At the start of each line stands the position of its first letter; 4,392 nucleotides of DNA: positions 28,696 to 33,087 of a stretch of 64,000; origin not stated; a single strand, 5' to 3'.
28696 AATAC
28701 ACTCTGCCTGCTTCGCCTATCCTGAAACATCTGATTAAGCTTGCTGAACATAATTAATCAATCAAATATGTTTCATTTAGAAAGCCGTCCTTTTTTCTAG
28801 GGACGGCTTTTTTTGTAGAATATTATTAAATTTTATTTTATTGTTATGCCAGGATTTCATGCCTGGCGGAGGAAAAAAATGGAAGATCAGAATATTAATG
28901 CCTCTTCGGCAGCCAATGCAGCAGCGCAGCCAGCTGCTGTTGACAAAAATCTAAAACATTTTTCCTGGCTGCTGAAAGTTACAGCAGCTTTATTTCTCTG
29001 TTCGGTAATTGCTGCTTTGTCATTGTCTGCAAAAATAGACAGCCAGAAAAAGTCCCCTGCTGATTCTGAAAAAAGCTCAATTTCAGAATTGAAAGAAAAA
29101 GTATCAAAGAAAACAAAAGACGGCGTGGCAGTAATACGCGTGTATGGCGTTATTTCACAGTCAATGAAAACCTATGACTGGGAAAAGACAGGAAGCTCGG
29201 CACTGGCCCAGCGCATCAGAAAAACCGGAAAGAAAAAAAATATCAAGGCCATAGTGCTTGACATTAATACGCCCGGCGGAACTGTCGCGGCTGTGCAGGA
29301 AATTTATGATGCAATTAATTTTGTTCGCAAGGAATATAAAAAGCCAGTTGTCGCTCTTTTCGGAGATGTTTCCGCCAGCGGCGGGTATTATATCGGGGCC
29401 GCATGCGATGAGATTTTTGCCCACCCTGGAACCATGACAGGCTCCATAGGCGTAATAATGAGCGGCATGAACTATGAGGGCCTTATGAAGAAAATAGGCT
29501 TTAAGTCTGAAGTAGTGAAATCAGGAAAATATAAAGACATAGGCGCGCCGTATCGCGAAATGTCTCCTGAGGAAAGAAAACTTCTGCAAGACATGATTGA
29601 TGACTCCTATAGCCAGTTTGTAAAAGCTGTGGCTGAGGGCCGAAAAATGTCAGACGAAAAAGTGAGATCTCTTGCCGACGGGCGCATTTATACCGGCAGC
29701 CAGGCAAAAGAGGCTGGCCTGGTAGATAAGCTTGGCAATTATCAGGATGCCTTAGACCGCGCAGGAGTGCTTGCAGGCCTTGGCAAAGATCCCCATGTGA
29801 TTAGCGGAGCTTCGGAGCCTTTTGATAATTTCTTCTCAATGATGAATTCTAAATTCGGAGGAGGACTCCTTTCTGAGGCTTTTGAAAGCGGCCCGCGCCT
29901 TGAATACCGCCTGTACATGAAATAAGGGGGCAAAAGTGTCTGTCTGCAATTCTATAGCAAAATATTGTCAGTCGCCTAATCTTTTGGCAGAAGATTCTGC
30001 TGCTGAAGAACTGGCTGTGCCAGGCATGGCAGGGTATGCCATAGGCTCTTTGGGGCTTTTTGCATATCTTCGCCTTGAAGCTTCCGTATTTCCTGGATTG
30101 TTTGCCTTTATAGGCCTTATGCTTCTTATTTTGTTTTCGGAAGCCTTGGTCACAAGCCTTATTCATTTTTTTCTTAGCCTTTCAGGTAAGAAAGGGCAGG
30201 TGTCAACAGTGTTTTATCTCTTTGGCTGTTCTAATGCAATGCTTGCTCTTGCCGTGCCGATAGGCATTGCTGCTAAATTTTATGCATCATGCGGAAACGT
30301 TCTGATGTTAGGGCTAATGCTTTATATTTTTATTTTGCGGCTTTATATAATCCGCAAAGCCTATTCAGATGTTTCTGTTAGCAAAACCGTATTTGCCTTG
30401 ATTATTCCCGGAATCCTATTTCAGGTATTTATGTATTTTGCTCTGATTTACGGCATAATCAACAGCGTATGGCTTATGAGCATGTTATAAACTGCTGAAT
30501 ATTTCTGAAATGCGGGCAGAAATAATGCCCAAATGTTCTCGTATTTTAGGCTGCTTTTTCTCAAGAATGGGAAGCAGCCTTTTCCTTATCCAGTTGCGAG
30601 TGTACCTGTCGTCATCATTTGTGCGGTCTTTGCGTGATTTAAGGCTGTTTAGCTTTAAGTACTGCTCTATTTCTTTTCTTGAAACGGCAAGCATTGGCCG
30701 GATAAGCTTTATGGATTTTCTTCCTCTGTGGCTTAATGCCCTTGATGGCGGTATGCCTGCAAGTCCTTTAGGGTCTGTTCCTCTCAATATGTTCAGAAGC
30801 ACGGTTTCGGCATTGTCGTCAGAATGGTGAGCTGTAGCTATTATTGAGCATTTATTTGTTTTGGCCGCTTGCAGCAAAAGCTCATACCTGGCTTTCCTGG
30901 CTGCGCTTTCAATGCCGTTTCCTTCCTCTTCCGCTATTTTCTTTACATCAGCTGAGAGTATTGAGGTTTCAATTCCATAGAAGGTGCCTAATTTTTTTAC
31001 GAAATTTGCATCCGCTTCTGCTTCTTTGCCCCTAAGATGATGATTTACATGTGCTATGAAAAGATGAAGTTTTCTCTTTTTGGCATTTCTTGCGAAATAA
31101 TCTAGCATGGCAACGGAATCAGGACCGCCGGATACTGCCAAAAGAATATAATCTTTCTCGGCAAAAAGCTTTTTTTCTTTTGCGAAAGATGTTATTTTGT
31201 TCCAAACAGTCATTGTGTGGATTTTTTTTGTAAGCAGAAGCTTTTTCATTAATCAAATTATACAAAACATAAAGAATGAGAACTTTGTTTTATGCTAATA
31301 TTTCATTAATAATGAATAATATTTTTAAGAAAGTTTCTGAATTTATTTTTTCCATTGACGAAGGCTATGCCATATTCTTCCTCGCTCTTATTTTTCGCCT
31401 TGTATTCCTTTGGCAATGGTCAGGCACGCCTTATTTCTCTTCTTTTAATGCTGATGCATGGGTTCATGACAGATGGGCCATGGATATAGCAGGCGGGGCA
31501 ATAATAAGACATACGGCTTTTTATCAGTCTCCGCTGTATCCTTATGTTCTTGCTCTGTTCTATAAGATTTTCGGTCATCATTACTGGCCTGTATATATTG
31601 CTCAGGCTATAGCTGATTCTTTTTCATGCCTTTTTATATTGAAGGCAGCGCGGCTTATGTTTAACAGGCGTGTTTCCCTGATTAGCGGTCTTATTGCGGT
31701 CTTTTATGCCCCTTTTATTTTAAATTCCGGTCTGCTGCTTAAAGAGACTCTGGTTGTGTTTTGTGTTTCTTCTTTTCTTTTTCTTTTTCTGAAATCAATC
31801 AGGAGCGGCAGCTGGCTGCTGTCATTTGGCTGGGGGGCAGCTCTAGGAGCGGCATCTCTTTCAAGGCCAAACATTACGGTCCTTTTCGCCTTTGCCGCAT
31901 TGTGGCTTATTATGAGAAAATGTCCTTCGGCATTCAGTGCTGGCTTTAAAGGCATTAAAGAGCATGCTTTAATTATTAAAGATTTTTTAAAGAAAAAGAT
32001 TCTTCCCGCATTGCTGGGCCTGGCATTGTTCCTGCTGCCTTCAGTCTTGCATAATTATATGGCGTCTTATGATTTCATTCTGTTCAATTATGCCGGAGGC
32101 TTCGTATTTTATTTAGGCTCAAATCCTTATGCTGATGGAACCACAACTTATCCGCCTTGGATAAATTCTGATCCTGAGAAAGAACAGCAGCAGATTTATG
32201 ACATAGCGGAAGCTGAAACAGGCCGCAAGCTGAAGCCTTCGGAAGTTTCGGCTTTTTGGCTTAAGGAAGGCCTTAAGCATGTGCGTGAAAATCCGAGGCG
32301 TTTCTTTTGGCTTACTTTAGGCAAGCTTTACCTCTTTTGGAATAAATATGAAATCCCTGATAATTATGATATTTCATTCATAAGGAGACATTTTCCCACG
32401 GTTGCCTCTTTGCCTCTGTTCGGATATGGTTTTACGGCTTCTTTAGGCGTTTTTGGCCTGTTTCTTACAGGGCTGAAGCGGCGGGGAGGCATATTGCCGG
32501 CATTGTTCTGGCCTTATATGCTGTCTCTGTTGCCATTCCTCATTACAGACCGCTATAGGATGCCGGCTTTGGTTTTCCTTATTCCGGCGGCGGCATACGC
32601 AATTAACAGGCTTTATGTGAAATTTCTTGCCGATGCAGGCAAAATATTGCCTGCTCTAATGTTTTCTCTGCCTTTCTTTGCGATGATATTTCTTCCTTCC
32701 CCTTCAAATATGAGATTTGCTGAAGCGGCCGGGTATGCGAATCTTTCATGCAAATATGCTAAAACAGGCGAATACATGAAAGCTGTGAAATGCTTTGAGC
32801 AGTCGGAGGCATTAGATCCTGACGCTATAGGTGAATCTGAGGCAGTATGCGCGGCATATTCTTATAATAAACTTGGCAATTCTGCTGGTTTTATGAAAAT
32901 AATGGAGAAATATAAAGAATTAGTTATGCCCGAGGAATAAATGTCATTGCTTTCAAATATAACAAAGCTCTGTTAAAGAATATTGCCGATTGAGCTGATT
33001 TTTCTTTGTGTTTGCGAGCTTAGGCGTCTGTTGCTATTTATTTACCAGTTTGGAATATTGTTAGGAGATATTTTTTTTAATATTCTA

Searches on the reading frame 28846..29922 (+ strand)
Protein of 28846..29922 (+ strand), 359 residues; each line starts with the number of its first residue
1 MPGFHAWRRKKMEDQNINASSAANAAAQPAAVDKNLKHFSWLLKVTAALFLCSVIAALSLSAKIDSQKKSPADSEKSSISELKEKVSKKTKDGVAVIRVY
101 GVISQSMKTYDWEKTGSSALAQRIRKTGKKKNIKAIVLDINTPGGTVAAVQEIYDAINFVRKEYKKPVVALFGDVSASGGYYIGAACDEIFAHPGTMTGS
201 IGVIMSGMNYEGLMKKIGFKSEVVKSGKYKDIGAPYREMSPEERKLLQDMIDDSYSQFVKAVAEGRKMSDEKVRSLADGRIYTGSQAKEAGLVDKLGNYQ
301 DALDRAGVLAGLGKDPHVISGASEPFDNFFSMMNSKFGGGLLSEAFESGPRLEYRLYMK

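Call 60: search_protein_families(library=pfam, proteins=[window:28846-29922:+], max_evalue=0.00001)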
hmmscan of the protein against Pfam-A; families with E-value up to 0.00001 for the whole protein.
window:28846-29922:+ (359 aa): 3 families
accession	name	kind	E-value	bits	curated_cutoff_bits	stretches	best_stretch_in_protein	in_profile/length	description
PF01343.23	Peptidase_S49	-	2.8e-56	190.2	24.9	1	162-311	3-152/154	Peptidase family S49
PF25145.1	NfeD1b_N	-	4.8e-11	43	40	1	118-206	16-100/189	NfeD1b, N-terminal domain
PF00574.28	CLP_protease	-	1e-07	32.5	20.2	0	129-185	42-94/182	Clp protease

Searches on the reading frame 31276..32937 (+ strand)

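Call 60: search_protein_families(library=pfam, proteins=[window:31276-32937:+], max_evalue=0.00001)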
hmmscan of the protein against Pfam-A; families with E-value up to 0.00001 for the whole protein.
window:31276-32937:+ (554 aa): 1 family
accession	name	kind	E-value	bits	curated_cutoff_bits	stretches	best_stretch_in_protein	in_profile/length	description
PF13231.12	PMT_2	-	3.1e-14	53.9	26.1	1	85-214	3-132/160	Dolichyl-phosphate-mannose-protein mannosyltransferase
